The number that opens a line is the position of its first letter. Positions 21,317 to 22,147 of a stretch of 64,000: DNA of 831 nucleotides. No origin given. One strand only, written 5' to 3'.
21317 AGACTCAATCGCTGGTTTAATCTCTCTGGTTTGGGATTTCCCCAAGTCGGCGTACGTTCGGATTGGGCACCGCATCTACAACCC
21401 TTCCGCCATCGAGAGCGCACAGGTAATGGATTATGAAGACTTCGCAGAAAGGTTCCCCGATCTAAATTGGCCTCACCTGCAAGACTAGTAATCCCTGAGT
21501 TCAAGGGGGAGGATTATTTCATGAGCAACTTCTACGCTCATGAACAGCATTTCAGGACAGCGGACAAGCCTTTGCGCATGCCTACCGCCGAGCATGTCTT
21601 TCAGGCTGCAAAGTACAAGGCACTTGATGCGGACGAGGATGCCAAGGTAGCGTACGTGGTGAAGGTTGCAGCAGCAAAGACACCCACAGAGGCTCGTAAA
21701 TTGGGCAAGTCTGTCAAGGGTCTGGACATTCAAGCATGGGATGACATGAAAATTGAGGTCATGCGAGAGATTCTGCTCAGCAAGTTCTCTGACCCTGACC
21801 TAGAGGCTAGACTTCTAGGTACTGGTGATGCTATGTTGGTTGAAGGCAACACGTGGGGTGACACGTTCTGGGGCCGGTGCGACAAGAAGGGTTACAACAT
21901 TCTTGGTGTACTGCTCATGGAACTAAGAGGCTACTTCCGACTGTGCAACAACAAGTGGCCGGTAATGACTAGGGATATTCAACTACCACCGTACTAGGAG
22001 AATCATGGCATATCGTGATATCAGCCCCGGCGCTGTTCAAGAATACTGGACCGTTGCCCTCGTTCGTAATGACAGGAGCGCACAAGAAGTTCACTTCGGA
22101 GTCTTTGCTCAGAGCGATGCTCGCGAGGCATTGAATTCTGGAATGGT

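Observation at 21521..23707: NADAR and DUF932 genes close together in a GC-rich island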

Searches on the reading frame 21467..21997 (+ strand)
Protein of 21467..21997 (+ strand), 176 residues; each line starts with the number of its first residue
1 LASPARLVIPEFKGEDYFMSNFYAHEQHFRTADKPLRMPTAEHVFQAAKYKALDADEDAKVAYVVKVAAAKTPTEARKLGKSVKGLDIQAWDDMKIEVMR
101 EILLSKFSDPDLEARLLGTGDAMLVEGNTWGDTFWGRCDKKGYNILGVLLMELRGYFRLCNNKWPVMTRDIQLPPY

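Call 3: search_protein_families(library=pfam, proteins=[window:21467-21997:+], max_evalue=0.01)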
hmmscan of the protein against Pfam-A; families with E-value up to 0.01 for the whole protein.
window:21467-21997:+ (176 aa): 1 family
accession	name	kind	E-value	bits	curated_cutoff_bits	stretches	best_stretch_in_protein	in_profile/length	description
PF08719.17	NADAR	-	2.3e-25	90.2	35.1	1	15-155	9-160/163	NADAR domain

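Call 4: search_protein_families(library=phrogs, proteins=[window:21467-21997:+], max_evalue=0.001)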
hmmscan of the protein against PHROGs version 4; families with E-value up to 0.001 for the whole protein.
window:21467-21997:+ (176 aa): 1 family
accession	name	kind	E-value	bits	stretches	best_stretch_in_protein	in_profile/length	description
phrog_1017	-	unknown function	2.3e-38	132.8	1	10-158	9-153/170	-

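Call 8: search_dna_similar(query=window:21467-21997:+, collection=phages, mode=protein, max_rows=30)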
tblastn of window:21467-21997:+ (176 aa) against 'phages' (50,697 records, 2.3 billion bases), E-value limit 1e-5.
Records with a match: 474; places in all: 475; records where one place covers at least 80% of the query: 429.
Best place of each record, by identity: <60% 474.
By first word of the organism name: Streptomyces 125; Vibrio 82; Salmonella 51; Escherichia 41; Stenotrophomonas 24; Xanthomonas 23; Bacillus 13; Pseudomonas 12; Aeromonas 12; Klebsiella 9; and 33 more.
By host as written in the record: Streptomyces griseus ATCC 10137 52; Vibrio harveyi BAA-1116 36; - 35; Streptomyces lividans JI 1326 29; Escherichia coli 18; Stenotrophomonas maltophilia 16; Streptomyces viridochromogenes DSM40736 10; Salmonella sp. 10; and 123 more.
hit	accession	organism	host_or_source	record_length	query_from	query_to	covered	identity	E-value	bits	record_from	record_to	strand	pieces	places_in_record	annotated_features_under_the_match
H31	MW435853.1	Streptomyces phage MeganTheeKilla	Streptomyces viridochromogenes DSM40736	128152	8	157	85%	51.0%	9e-39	145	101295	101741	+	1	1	205: hypothetical protein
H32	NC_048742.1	Streptomyces phage Gilson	Streptomyces griseofuscus ATCC 23916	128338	8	157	85%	50.3%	1e-38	145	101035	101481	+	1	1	204: hypothetical protein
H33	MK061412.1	Streptomyces phage Gilson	Streptomyces griseofuscus ATCC 23916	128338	8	157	85%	50.3%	1e-38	145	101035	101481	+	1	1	204: hypothetical protein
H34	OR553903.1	Streptomyces phage Phredrick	Streptomyces griseus ATCC 10137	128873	8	157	85%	50.3%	2e-38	144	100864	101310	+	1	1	206: hypothetical protein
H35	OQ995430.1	Streptomyces phage Kenrey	Streptomyces griseus ATCC 10137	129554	8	157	85%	50.3%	4e-38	143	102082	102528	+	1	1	207: hypothetical protein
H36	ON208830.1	Streptomyces phage Emma1919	Streptomyces griseus ATCC 10137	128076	8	157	85%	49.7%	1e-38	145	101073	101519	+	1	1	205: hypothetical protein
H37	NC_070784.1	Streptomyces phage TunaTartare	Streptomyces mirabilis NRRL B-2400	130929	8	157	85%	49.7%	8e-38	142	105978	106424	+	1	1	204: hypothetical protein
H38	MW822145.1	Streptomyces phage TunaTartare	Streptomyces mirabilis NRRL B-2400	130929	8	157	85%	49.7%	8e-38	142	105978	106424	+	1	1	204: hypothetical protein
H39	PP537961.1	Streptomyces phage Francob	Streptomyces viridochromogenes DSM40736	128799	8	157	85%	49.0%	1e-38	145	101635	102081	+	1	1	204: hypothetical protein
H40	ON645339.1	Streptomyces phage Sham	Streptomyces griseus ATCC 10137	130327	8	157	85%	49.0%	4e-38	143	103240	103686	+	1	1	195: glycosylase | 194: hypothetical protein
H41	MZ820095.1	Streptomyces phage Karp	Streptomyces viridochromogenes DSM40736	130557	8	157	85%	49.0%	2e-37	141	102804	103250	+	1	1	198: glycosylase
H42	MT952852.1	Streptomyces phage Beuffert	Streptomyces griseus ATCC 10137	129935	8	157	85%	49.0%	1e-36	139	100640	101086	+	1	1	194: hypothetical protein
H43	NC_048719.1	Streptomyces phage Annadreamy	Streptomyces griseus ATCC 10137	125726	8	157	85%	49.0%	2e-35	135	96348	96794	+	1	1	189: glycosylase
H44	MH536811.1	Streptomyces phage Annadreamy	Streptomyces griseus ATCC 10137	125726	8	157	85%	49.0%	2e-35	135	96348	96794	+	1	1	189: hypothetical protein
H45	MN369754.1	Streptomyces phage Limpid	Streptomyces sanglieri UNT16F27A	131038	8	157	85%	49.0%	2e-35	135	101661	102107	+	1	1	196: hypothetical protein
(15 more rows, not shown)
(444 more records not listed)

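Call 17: search_solved_structures(query=window:21467-21997:+, max_evalue=0.01, show_alignments=4)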
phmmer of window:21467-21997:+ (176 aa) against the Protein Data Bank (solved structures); distinct sequences matched with E-value up to 0.01: 2.
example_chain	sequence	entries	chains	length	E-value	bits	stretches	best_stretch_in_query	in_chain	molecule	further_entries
8bau_A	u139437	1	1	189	5.3e-13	52.4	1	18-136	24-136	NADAR domain-containing protein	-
2b3w_A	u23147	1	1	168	3.9e-12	49.6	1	37-156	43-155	Hypothetical protein ybiA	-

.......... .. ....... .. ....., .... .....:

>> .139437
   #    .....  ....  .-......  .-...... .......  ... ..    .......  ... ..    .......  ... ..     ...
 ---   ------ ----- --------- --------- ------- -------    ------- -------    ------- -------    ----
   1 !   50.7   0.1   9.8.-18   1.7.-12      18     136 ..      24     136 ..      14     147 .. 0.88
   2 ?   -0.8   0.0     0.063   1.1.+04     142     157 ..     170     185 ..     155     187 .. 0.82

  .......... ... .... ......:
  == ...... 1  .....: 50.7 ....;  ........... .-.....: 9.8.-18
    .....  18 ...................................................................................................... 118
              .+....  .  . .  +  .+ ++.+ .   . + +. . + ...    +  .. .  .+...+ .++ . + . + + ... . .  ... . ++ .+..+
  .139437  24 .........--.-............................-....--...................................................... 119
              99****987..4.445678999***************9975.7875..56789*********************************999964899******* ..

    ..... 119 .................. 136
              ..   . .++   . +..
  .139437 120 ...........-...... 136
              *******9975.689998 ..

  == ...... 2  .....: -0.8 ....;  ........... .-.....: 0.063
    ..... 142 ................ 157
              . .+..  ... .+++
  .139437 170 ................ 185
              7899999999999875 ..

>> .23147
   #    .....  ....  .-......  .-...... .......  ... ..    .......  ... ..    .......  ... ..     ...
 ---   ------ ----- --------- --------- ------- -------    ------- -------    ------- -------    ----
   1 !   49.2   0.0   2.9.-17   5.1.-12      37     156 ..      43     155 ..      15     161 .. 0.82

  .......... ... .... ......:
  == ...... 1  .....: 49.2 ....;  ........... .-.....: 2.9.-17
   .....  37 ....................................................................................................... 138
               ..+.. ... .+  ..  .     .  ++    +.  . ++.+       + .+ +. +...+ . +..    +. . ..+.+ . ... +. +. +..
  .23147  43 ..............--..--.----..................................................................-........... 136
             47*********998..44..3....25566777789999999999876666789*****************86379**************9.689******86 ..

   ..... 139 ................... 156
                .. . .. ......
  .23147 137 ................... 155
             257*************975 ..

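Call 27: search_protein_families(library=ncbifam, proteins=[window:21521-21997:+], max_evalue=0.01)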
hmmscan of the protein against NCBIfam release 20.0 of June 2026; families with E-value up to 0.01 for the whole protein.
window:21521-21997:+ (158 aa): 2 families
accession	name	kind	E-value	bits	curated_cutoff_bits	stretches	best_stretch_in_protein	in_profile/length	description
TIGR02464.1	ribofla_fusion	equivalog_domain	1.2e-20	74.3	73.7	1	2-137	14-150/153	riboflavin biosynthesis intermediates N-glycosidase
NF053876.1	DS32_2_antiphage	equivalog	8.7e-12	44.5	240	1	19-143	36-159/181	NADAR family anti-phage protein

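Call 28: search_protein_families(library=padloc, proteins=[window:21521-21997:+], max_evalue=0.01)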
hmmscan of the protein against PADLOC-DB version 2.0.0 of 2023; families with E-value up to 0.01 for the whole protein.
window:21521-21997:+ (158 aa): 1 family
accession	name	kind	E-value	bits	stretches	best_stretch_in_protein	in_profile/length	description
PDLC04643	PDC-M42C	-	2.9e-08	32.1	1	39-119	47-125/158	-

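Call 39: get_annotated_region(hit=H32, flank=5000)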
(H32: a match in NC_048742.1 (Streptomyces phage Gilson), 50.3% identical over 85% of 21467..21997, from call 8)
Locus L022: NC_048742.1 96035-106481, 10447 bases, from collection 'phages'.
description: Streptomyces phage Gilson, complete genome.
organism: Streptomyces phage Gilson (NCBI taxid 2488789)
taxonomy: Viruses; Duplodnaviria; Heunggongvirae; Uroviricota; Caudoviricetes; Stanwilliamsviridae; Loccivirinae; Gilsonvirus; Gilsonvirus gilson
host: Streptomyces griseofuscus ATCC 23916; source: soil; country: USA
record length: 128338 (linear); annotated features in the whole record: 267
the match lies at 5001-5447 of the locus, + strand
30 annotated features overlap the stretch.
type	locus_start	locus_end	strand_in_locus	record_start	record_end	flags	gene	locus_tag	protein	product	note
CDS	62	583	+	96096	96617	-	189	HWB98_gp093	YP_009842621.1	hypothetical protein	-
tRNA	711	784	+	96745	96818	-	190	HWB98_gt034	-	tRNA-Gly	-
CDS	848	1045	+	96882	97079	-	191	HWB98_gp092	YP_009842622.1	hypothetical protein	-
tRNA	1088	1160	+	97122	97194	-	192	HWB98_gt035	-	tRNA-Gln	-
CDS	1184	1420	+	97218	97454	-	193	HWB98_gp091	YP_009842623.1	membrane protein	-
CDS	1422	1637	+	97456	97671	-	194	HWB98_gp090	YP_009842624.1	membrane protein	-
CDS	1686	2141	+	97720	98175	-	195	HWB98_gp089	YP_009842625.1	membrane protein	-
CDS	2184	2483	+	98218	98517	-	196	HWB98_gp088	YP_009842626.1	hypothetical protein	-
CDS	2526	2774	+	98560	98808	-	197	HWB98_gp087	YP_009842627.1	membrane protein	-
CDS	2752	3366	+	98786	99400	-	198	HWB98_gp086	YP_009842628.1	hypothetical protein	-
CDS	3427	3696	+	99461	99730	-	199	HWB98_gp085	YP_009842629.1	hypothetical protein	-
CDS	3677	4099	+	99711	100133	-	200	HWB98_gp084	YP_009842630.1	hypothetical protein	-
CDS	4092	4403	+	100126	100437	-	201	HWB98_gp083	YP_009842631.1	thioredoxin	-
CDS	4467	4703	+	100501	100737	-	202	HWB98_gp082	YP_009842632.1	hypothetical protein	-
CDS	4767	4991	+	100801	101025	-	203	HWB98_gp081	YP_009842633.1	hypothetical protein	-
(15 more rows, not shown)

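Call 64: find_homologous_proteins(query=window:21521-21997:+, max_evalue=1e-8)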
Query window:21521-21997:+ (158 aa): 215 proteins with E <= 1e-8 among 241 candidates; the best 120 are listed.
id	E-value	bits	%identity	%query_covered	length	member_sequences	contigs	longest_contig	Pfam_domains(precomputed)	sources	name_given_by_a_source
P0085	2.0e-101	355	99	100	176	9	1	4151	PF08719.18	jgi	-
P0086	2.4e-87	309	85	100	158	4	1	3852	PF08719.18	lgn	-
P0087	2.5e-86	306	84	100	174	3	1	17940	PF08719.18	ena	-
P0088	1.0e-85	303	84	100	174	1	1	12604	PF08719.18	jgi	-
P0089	6.3e-85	301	84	100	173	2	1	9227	PF08719.18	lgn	-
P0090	4.5e-84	298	80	100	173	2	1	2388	PF08719.18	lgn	-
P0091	8.9e-83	294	79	100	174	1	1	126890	PF08719.18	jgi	jgi:hypothetical protein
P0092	2.0e-82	293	80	100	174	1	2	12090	PF08719.18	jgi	jgi:ribA/ribD-fused uncharacterized protein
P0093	5.0e-82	291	79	100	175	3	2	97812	PF08719.18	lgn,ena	-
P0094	1.1e-79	284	77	100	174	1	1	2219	PF08719.18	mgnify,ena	mgnify:CR=1 FL=1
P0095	1.4e-79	284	78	100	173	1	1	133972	PF08719.18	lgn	-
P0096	1.1e-78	281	77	100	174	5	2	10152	PF08719.18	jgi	jgi:ribA/ribD-fused uncharacterized protein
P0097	7.4e-78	278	75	100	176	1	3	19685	PF08719.18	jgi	jgi:ribA/ribD-fused uncharacterized protein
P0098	3.4e-76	273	72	100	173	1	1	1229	PF08719.18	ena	-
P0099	6.0e-75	269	74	100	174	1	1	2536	PF08719.18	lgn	-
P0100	3.3e-73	263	84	88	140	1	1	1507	PF08719.18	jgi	jgi:ribA/ribD-fused uncharacterized protein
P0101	1.4e-59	219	63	96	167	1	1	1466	PF08719.18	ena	-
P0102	1.0e-56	209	64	99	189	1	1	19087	PF08719.18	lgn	-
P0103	1.8e-56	208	59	96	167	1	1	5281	PF08719.18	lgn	-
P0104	1.2e-50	190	58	91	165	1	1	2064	PF08719.18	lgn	-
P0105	3.2e-48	182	60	92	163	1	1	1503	PF08719.18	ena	-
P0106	2.2e-44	169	53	99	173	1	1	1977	PF08719.18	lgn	-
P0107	2.9e-38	149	54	89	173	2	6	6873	PF08719.18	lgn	-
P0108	3.5e-38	149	52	89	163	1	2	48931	PF08719.18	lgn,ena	-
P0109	2.7e-37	146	53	92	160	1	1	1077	PF08719.18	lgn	-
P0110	4.6e-37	145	49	97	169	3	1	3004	PF08719.18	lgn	-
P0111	6.9e-37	145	55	78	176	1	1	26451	PF08719.18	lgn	-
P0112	7.0e-36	142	49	88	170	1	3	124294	PF08719.18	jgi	jgi:ribA/ribD-fused uncharacterized protein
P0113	3.8e-35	139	44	99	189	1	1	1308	PF08719.18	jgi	-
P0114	8.2e-35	138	51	88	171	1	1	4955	PF08719.18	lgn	-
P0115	1.2e-34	138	55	78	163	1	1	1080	PF08719.18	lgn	-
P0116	2.3e-34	137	49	88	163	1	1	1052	PF08719.18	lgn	-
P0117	2.7e-34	136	45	91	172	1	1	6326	PF08719.18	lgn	-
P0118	1.2e-33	134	51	88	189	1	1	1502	PF08719.18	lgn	-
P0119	1.8e-33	134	50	92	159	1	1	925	PF08719.18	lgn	-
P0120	8.8e-33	131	50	80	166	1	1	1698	PF08719.18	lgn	-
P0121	1.2e-32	131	48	88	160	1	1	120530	PF08719.18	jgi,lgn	jgi:ribA/ribD-fused uncharacterized protein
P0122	2.0e-32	130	49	88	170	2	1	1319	PF08719.18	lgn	-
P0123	2.8e-32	130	47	97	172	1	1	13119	PF08719.18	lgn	-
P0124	7.7e-32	128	49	88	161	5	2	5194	PF08719.18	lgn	-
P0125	1.6e-31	127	48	88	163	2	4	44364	PF08719.18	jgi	jgi:ribA/ribD-fused uncharacterized protein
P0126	1.7e-31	127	48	88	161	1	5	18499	PF08719.18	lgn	-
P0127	2.8e-31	127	48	89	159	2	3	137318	PF08719.18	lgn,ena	-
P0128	2.5e-29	120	46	85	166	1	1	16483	PF08719.18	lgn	-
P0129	2.9e-29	120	48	91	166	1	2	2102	PF08719.18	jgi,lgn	jgi:ribA/ribD-fused uncharacterized protein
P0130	3.0e-29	120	48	91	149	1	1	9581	PF08719.18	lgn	-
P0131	1.0e-28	118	47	88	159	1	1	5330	PF08719.18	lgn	-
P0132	3.3e-28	117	46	91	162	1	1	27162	PF08719.18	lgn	-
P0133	5.5e-28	116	49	85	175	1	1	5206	PF08719.18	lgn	-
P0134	9.5e-28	115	44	91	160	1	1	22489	PF08719.18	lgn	-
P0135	4.3e-27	113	47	88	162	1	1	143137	PF08719.18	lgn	-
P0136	3.1e-26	110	45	88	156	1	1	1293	PF08719.18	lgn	-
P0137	9.4e-26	109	45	88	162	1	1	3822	PF08719.18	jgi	jgi:ribA/ribD-fused uncharacterized protein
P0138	1.4e-25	108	51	86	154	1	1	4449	PF08719.18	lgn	-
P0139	2.2e-25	107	46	88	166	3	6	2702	PF08719.18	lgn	-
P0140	4.0e-25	107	46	89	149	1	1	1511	PF08719.18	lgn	-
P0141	9.9e-25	105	54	73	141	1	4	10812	PF08719.18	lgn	-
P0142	1.3e-24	105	45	88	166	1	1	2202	PF08719.18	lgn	-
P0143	1.6e-24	105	55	73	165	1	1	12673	PF08719.18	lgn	-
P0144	1.9e-24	104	40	89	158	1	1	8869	PF08719.18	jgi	jgi:ribA/ribD-fused uncharacterized protein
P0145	2.3e-24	104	49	89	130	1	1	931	PF08719.18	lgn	-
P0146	2.3e-24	104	41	88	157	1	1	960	PF08719.18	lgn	-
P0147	2.5e-24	104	49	77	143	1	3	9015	PF08719.18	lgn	-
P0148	3.5e-24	104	47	88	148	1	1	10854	PF08719.18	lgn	-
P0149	3.7e-24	103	45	89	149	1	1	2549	PF08719.18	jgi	jgi:ribA/ribD-fused uncharacterized protein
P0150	6.5e-24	103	45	89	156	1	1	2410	PF08719.18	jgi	-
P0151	7.9e-24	102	45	86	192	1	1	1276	PF08719.18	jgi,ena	-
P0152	1.1e-23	102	46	69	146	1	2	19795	PF08719.18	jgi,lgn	jgi:ribA/ribD-fused uncharacterized protein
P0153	1.3e-23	102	46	86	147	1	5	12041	PF08719.18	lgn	-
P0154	2.6e-23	101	45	86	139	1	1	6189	PF08719.18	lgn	-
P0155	2.7e-23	101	48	86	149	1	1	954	PF08719.18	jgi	jgi:hypothetical protein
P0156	2.8e-23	101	42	88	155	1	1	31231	PF08719.18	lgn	-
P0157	3.4e-23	100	46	89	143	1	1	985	PF08719.18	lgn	-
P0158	6.0e-23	100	46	89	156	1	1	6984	PF08719.18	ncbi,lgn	-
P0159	9.6e-23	99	45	86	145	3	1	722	PF08719.18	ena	-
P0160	1.3e-22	98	47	75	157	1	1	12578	PF08719.18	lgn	-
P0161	1.5e-22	98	44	89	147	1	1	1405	PF08719.18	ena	-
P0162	2.1e-22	98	50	73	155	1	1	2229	PF08719.18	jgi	jgi:ribA/ribD-fused uncharacterized protein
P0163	2.3e-22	98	43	91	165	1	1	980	PF08719.18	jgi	jgi:N-glycosidase YbiA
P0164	4.2e-22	97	44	82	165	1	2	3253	PF08719.18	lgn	-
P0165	5.2e-22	96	46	89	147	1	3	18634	PF08719.18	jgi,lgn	-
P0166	5.9e-22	96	41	88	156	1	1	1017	PF08719.18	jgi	jgi:ribA/ribD-fused uncharacterized protein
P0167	5.9e-22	96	45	89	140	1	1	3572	PF08719.18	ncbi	-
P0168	6.4e-22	96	43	91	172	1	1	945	PF08719.18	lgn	-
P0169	6.8e-22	96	46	86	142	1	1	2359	PF08719.18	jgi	jgi:ribA/ribD-fused uncharacterized protein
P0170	7.2e-22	96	50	73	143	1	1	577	PF08719.18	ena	-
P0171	7.8e-22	96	46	76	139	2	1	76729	PF08719.18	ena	-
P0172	8.1e-22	96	46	88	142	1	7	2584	PF08719.18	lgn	-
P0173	1.4e-21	95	47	75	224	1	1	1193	PF08719.18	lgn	-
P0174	1.6e-21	95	44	86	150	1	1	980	PF08719.18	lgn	-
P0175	1.8e-21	95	45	77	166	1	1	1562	PF08719.18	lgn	-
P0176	2.8e-21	94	42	86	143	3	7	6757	PF08719.18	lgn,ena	-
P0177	8.5e-21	93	43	86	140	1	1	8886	PF08719.18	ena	-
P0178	8.9e-21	92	48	78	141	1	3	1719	PF08719.18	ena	-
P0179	9.9e-21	92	43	73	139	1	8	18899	PF08719.18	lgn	-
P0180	1.2e-20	92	48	77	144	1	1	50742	PF08719.18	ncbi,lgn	-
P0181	1.6e-20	92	46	73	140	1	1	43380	PF08010.17,PF08719.18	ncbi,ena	-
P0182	1.6e-20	92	43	87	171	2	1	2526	PF08719.18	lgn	-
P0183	2.3e-20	91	54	53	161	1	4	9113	PF08719.18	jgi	jgi:ribA/ribD-fused uncharacterized protein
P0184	2.4e-20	91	40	89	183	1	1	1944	PF08719.18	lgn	-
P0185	3.1e-20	91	44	89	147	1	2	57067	PF08719.18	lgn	-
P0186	3.5e-20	91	42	86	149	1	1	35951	PF08719.18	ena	-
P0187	4.7e-20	90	41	91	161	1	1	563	PF08719.18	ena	-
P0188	8.5e-20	89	45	87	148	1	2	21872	PF08719.18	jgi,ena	-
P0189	1.3e-19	89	45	86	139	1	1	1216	PF08719.18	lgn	-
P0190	1.4e-19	89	45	75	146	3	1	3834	PF08719.18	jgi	-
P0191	1.7e-19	88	40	86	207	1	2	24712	PF08719.18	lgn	-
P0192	1.8e-19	88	46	86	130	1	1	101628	PF08719.18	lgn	-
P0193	1.9e-19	88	43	87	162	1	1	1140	PF08719.18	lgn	-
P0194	2.0e-19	88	44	86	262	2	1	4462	PF08719.18,PF22751.2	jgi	jgi:hypothetical protein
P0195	2.4e-19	88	44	76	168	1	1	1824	PF08719.18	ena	-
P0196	2.5e-19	88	46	76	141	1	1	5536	PF08719.18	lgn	-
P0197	3.0e-19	87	42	91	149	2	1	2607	PF08719.18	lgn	-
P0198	3.7e-19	87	41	88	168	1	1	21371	PF08719.18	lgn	-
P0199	4.2e-19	87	43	86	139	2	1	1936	PF08719.18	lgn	-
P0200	7.2e-19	86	44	86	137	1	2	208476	PF08719.18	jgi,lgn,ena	-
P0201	7.5e-19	86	40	89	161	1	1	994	PF08719.18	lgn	-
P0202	8.1e-19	86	45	86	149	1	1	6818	PF08719.18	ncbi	-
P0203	9.1e-19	86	45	86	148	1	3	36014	PF08719.18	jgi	jgi:N-glycosidase YbiA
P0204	9.5e-19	86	47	75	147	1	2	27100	PF08719.18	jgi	jgi:N-glycosidase YbiA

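Call 72: find_encoding_contigs(protein=P0112, flank=10000, max_places=1)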
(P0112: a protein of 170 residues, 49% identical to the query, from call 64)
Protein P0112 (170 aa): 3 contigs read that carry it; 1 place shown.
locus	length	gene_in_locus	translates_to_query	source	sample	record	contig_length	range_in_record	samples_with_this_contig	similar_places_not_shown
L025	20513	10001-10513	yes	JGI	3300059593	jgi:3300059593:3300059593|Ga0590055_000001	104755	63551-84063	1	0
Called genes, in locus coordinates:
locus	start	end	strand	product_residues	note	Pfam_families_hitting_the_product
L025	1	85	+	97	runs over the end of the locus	-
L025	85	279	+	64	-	-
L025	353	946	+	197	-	-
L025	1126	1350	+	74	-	-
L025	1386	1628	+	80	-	-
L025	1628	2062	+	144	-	PF13619:KTSC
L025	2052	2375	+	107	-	PF00085:Thioredoxin, PF13098:Thioredoxin_2 (weak)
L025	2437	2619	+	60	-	-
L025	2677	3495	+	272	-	PF10138:vWA-TerF-like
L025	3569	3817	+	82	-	-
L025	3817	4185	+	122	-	-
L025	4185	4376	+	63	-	-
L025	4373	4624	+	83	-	-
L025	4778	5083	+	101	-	PF20554:DUF6766 (weak)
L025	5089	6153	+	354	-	PF09511:RNA_lig_T4_1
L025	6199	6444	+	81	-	-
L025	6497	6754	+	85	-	-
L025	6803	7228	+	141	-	PF25682:Phage_VG64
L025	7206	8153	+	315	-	PF08433:KTI12, PF13671:AAA_33, PF25109:HAD_PNKP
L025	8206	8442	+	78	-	-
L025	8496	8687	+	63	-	-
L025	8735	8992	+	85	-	-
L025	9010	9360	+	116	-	PF24459:DUF7574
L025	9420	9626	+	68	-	-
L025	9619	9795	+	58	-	-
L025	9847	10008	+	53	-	-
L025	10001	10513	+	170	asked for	PF08719:NADAR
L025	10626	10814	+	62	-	-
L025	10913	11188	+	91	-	-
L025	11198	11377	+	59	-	-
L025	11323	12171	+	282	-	PF23940:DUF7275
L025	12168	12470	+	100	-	-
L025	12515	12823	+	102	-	-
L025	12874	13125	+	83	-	-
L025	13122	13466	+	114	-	-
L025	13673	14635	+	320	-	PF10935:DUF2637 (weak)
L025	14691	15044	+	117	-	-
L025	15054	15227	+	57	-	-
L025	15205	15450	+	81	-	PF24024:DUF7336 (weak)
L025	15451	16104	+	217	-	PF09414:RNA_ligase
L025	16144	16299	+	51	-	-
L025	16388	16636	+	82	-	-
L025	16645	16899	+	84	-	PF24875:DUF7736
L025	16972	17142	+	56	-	-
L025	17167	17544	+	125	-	PF04686:SsgA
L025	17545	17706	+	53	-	-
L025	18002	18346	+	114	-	-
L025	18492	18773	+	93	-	PF23359:Lsr2_DNA-bd (weak)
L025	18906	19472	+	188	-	PF23359:Lsr2_DNA-bd (weak)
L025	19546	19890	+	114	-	-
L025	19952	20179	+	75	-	-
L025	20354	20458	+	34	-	-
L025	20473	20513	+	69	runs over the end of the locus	-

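Call 73: find_encoding_contigs(protein=P0127, flank=10000, max_places=1)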
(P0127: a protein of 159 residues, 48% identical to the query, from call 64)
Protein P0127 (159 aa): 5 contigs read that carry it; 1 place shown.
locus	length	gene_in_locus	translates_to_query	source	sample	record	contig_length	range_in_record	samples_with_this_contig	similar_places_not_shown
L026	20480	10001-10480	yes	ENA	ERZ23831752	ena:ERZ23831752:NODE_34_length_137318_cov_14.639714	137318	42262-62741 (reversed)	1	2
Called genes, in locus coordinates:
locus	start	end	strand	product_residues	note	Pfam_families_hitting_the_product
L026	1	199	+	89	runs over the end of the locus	-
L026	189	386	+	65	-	-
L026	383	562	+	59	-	-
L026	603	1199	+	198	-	-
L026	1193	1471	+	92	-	-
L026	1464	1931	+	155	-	PF13619:KTSC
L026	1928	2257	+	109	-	PF00085:Thioredoxin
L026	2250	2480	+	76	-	-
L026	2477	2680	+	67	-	-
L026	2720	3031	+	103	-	-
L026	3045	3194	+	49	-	-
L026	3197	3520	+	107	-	-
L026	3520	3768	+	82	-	-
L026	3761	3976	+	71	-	-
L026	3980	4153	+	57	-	-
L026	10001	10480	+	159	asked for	PF08719:NADAR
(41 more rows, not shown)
